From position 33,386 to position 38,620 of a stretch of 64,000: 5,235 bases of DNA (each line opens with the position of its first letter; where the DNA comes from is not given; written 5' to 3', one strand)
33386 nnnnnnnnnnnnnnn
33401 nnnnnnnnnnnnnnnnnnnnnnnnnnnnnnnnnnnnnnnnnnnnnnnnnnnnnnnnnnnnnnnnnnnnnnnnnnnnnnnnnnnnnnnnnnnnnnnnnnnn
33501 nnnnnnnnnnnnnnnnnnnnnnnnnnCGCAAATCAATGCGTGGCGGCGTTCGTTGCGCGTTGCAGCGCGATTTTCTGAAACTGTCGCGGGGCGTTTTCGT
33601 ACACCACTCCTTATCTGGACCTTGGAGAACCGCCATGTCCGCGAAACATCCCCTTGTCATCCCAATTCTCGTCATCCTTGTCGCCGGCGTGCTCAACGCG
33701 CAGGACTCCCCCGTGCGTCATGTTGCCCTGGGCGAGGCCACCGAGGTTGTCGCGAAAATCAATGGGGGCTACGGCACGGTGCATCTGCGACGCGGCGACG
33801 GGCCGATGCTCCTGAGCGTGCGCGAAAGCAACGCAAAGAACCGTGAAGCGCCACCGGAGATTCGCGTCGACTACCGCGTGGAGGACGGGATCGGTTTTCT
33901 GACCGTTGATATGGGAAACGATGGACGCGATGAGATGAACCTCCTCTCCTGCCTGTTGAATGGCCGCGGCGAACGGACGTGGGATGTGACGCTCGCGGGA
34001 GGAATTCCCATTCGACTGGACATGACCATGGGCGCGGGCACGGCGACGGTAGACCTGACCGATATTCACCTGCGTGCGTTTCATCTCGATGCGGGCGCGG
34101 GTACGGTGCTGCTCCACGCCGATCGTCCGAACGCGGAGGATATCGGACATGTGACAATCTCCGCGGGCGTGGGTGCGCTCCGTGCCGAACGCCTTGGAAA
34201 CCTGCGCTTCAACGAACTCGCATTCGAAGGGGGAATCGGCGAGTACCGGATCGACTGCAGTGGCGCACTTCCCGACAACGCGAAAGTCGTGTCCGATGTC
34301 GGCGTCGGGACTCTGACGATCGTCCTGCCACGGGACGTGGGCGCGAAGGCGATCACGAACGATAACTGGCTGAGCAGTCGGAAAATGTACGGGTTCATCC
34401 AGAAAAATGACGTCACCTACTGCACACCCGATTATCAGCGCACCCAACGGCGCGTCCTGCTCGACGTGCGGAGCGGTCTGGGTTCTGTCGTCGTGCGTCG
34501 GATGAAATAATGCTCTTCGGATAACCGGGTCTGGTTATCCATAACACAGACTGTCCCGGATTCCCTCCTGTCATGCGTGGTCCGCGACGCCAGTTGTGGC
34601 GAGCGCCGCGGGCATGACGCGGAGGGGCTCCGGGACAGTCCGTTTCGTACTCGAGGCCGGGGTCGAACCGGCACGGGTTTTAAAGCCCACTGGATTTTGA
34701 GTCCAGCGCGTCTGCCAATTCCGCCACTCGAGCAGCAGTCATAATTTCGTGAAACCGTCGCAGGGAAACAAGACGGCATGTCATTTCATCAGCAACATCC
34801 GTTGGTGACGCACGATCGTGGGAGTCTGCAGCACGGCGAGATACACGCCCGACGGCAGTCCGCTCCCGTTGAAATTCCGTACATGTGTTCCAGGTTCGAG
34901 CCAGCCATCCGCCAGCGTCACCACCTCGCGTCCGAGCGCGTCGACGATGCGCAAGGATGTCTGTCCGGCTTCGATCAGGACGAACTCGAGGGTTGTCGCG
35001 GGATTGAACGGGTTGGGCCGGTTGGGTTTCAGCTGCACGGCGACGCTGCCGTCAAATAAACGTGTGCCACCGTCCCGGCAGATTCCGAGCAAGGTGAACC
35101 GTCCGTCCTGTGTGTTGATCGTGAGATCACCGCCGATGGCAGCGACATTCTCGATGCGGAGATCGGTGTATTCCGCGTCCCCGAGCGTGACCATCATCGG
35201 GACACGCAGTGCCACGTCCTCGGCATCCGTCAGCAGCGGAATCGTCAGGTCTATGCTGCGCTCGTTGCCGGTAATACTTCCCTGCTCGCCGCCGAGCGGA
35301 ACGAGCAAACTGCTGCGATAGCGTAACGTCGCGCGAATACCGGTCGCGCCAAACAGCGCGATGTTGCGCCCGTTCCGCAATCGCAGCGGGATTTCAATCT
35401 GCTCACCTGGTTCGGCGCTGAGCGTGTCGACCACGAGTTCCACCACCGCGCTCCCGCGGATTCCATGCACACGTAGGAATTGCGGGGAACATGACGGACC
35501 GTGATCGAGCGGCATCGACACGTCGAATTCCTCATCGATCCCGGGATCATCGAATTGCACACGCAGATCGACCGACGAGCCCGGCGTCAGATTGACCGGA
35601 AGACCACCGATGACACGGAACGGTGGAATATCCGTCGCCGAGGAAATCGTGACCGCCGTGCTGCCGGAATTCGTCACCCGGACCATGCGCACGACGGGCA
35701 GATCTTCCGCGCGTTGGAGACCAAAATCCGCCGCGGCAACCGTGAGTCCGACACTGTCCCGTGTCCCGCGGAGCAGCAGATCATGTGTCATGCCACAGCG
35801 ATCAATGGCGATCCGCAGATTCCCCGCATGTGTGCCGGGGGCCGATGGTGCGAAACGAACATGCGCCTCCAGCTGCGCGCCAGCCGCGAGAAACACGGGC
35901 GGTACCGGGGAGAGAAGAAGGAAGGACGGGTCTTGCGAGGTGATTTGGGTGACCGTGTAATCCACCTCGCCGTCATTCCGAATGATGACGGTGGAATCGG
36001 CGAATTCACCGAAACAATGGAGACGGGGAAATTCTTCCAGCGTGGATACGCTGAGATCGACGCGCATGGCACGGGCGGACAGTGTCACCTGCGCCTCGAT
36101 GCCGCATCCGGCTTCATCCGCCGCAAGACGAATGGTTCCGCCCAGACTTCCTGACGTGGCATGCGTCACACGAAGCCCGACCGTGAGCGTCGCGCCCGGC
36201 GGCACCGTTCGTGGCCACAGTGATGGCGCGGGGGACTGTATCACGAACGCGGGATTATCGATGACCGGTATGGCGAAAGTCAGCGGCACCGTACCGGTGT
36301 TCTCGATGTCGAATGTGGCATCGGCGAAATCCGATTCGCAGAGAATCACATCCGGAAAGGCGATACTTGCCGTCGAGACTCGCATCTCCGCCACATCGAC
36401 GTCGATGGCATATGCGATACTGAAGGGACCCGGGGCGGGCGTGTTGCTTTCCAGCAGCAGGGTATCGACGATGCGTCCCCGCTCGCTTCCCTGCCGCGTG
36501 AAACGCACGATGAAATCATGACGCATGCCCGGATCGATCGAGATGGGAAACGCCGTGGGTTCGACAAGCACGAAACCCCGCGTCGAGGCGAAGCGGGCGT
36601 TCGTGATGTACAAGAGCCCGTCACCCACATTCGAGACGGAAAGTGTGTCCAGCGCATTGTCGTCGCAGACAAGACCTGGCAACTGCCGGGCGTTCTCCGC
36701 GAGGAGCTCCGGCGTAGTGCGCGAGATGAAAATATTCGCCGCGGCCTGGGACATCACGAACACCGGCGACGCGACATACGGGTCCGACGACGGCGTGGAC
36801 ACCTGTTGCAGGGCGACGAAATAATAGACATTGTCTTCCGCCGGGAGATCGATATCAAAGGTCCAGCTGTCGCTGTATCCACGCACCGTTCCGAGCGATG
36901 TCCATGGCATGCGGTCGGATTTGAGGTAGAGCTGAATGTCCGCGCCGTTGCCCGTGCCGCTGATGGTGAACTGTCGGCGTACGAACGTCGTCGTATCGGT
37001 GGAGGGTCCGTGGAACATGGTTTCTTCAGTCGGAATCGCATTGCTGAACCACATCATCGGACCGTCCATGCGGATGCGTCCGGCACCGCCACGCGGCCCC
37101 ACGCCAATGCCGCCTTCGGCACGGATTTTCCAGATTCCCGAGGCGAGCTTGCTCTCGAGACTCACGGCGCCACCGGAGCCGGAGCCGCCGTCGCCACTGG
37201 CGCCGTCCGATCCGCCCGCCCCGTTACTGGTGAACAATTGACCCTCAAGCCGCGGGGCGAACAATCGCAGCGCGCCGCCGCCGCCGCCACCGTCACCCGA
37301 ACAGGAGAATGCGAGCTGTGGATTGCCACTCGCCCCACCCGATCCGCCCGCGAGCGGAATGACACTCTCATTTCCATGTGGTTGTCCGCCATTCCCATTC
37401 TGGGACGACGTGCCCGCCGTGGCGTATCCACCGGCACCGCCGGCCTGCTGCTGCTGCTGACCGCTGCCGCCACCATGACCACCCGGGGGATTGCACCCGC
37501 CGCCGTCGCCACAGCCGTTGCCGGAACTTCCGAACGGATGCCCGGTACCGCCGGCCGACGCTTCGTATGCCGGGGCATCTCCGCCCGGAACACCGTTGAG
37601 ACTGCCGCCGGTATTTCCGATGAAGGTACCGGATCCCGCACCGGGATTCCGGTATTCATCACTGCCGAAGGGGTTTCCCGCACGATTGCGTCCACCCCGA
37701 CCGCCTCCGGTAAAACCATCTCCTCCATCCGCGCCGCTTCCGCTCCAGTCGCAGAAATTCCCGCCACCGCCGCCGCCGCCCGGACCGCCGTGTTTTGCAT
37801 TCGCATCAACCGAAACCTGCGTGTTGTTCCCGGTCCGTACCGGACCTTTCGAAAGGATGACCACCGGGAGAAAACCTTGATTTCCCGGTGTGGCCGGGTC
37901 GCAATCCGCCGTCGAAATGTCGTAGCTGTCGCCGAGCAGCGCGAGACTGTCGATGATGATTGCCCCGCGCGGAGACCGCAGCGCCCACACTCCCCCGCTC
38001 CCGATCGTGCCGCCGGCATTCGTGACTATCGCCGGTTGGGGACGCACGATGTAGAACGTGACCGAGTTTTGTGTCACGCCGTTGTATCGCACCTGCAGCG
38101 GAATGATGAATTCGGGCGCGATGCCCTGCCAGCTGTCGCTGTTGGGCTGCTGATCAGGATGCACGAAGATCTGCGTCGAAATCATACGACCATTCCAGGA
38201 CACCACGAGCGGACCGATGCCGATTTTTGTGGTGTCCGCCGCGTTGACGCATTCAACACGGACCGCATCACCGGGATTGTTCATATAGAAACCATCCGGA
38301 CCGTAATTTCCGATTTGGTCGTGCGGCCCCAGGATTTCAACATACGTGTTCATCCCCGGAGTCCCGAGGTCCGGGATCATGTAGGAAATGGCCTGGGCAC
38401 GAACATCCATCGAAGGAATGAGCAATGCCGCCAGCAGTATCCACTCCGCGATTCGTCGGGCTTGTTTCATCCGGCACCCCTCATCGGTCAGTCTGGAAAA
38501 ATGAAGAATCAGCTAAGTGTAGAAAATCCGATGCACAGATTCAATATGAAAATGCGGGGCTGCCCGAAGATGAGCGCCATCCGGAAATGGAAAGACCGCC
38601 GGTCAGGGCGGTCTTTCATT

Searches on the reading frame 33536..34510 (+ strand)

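Call 32: search_protein_families(library=pfam, proteins=[window:33536-34510:+], max_evalue=0.00001)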
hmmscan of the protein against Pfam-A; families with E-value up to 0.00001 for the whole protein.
window:33536-34510:+ (324 aa): 0 families

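Call 59: search_protein_families(library=ncbifam, proteins=[window:33536-34510:+], max_evalue=0.001)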
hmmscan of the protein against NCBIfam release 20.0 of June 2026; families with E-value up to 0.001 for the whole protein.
window:33536-34510:+ (324 aa): 1 family
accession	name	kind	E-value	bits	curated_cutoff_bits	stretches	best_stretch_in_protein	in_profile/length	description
NF040535.1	LiaF_C_term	equivalog_domain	2.3e-05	24.4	57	1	227-322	3-102/103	cell wall-active antibiotics response protein LiaF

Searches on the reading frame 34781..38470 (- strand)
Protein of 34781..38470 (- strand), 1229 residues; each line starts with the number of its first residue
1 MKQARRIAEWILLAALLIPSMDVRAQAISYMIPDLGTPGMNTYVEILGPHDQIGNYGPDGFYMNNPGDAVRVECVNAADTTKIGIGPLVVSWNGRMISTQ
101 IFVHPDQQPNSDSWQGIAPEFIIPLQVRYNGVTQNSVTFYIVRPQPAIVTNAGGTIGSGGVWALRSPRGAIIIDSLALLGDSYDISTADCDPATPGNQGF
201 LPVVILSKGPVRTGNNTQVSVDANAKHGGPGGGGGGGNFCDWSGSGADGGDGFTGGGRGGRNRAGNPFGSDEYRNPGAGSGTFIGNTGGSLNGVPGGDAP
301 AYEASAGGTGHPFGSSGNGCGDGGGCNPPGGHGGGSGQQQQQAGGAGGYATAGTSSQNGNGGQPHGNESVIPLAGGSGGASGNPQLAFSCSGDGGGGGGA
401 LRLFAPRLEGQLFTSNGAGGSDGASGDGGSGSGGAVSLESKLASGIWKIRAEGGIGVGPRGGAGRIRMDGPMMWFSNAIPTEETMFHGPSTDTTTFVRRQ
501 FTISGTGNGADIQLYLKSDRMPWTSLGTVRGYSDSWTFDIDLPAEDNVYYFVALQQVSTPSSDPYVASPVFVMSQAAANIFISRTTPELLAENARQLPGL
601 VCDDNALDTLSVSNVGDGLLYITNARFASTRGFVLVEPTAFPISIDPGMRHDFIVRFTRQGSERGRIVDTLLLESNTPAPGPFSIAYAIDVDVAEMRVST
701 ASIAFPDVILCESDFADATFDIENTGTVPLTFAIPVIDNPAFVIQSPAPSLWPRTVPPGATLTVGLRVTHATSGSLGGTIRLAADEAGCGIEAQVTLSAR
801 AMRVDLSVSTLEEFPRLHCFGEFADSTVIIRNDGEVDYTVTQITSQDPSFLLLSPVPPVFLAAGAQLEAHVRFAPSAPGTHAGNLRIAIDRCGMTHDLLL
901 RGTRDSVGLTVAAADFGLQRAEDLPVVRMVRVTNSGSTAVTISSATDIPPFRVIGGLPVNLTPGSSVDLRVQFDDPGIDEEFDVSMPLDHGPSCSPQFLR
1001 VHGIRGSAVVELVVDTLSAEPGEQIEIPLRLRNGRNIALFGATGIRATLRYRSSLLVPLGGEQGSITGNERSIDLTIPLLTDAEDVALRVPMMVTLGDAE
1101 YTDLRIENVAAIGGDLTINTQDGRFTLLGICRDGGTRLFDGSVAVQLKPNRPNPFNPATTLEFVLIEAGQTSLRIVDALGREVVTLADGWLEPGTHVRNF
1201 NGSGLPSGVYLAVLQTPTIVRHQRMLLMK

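Call 32: search_protein_families(library=pfam, proteins=[window:34781-38470:-], max_evalue=0.00001)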
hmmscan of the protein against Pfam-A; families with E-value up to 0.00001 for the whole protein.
window:34781-38470:- (1229 aa): 1 family
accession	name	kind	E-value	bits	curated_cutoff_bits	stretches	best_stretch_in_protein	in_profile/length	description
PF22544.2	HYDIN_VesB_CFA65-like_Ig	-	3.1e-06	27.8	25.5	0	821-902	18-99/100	HYDIN/CFA65/VesB-like, Ig-like domain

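Call 59: search_protein_families(library=ncbifam, proteins=[window:34781-38470:-], max_evalue=0.001)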
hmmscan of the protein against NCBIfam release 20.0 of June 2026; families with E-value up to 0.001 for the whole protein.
window:34781-38470:- (1229 aa): 2 families
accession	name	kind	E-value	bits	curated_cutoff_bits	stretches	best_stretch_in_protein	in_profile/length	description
NF012200.0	choice_anch_D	domain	8.4e-25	87.4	45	3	693-786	14-105/108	choice-of-anchor D domain-containing protein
TIGR04183.1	Por_Secre_tail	domain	8.2e-06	25.7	23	1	1152-1224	3-68/72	T9SS type A sorting domain-containing protein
